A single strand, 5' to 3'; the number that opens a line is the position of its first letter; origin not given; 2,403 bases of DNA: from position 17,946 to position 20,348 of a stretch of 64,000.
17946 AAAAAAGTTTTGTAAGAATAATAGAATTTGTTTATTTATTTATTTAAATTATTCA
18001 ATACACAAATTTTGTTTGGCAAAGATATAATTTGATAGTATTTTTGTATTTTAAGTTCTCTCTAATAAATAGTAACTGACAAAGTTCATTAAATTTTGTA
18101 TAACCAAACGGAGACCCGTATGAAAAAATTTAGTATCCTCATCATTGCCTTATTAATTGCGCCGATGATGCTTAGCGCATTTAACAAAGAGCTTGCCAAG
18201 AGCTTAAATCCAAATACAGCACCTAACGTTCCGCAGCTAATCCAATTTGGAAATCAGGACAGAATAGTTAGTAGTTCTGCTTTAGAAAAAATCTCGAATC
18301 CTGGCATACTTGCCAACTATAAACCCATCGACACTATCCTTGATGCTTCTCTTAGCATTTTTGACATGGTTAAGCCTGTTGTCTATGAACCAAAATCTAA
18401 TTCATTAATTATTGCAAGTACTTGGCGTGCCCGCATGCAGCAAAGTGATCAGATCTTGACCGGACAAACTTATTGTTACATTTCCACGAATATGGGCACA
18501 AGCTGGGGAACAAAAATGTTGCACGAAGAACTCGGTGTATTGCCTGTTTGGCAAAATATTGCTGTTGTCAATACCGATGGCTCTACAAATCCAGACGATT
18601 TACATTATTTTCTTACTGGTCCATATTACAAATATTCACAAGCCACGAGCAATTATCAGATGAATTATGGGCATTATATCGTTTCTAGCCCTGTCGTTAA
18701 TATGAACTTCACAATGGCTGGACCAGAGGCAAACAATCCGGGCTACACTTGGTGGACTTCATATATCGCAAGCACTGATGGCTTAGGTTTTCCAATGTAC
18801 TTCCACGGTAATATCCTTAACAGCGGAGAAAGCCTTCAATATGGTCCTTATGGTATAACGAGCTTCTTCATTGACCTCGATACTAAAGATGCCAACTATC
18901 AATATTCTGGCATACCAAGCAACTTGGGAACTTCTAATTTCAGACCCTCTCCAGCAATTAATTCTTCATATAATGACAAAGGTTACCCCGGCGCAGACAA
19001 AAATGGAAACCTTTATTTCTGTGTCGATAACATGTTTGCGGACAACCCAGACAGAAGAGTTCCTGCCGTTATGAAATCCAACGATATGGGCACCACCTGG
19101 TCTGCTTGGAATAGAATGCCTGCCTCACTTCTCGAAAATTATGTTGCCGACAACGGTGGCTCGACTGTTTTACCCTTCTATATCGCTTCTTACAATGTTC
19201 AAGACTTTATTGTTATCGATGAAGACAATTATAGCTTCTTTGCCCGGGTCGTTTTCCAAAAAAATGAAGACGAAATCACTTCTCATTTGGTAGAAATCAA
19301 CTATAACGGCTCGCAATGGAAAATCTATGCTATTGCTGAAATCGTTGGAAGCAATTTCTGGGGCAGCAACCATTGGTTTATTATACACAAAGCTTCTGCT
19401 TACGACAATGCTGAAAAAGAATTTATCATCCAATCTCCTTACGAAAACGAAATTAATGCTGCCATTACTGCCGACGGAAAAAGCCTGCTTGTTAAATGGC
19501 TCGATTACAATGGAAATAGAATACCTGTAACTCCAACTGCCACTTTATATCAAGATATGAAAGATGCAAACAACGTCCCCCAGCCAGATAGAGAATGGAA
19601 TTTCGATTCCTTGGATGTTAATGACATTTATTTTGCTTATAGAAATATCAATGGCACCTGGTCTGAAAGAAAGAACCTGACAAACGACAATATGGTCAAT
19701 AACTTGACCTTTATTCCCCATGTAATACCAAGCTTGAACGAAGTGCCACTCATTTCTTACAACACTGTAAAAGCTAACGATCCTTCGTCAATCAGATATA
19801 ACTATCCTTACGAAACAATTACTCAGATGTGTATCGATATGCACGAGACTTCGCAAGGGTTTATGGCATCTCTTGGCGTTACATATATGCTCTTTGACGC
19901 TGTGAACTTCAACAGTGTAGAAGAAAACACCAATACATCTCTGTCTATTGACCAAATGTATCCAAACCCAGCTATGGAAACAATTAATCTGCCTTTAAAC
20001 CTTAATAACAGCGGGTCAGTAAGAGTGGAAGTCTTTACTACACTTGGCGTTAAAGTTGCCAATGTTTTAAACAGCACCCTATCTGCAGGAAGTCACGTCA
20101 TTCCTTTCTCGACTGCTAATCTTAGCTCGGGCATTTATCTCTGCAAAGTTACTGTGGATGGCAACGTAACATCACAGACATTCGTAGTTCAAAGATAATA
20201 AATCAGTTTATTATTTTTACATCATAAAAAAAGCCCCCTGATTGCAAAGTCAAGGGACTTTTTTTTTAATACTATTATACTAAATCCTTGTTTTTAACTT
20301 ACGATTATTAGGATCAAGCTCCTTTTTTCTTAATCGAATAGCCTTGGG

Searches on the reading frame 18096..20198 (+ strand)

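Call 24: search_protein_families(library=pfam, proteins=[window:18096-20198:+], max_evalue=0.001)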
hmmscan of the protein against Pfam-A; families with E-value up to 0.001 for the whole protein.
window:18096-20198:+ (700 aa): 1 family
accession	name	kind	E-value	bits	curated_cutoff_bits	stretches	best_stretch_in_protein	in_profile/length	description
PF18962.6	Por_Secre_tail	-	1.4e-10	41.7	27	1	621-698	1-75/75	Secretion system C-terminal sorting domain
